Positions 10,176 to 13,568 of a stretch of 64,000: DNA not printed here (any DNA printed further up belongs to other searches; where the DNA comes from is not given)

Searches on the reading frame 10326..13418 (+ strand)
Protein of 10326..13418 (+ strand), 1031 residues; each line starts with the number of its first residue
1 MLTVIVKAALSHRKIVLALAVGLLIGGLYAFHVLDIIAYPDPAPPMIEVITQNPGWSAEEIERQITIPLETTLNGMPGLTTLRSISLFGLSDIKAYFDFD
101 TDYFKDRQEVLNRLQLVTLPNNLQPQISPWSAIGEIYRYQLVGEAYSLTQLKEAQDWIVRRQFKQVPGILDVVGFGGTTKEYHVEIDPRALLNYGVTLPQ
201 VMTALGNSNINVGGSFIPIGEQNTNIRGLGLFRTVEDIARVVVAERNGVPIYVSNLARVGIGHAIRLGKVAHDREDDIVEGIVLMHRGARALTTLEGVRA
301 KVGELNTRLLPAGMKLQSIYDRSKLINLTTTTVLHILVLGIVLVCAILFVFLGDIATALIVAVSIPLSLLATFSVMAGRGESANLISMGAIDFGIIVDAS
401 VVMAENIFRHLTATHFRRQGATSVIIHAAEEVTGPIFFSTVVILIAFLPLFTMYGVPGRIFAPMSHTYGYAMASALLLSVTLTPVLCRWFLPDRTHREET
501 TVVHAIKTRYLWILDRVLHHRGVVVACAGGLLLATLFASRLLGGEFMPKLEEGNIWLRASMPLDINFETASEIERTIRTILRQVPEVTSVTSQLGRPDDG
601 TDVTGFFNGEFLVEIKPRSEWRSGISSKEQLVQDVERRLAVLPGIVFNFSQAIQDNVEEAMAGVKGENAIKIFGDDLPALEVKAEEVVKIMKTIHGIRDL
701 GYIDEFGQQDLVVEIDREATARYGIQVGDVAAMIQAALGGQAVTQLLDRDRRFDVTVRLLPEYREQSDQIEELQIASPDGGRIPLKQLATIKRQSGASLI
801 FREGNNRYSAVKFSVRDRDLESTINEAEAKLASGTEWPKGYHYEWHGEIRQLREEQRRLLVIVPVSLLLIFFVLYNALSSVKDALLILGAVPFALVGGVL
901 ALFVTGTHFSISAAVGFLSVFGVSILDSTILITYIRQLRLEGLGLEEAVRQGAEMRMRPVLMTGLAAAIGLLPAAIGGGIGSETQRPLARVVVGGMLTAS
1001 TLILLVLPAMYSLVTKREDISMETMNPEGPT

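Call 87: search_protein_families(library=pfam, proteins=[L046:275-910:-, L046:1266-1772:-], max_evalue=0.01)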
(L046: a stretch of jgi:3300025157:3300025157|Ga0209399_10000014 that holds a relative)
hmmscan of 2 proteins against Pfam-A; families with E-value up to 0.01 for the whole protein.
L046:275-910:- (211 aa): 0 families

L046:1266-1772:- (168 aa): 1 family
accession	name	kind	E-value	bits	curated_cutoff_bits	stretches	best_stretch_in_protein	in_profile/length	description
PF10543.14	ORF6N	-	1.2e-33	115.7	27.8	1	13-97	2-86/86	ORF6N domain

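Call 88: search_protein_families(library=padloc, proteins=[L046:275-910:-, L046:1266-1772:-], max_evalue=0.01)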
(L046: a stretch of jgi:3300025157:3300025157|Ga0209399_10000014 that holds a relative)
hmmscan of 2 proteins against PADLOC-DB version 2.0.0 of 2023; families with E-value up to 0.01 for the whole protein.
L046:275-910:- (211 aa): 0 families

L046:1266-1772:- (168 aa): 3 families
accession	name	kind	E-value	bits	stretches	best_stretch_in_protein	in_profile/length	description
PDLC04869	PDC-S05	-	1.3e-52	177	1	7-158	14-166/306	-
PDLC04856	PDC-S05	-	3.2e-52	174.8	1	2-165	2-174/177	-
PDLC04849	PDC-S05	-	6.9e-38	128.2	1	1-138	1-138/183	-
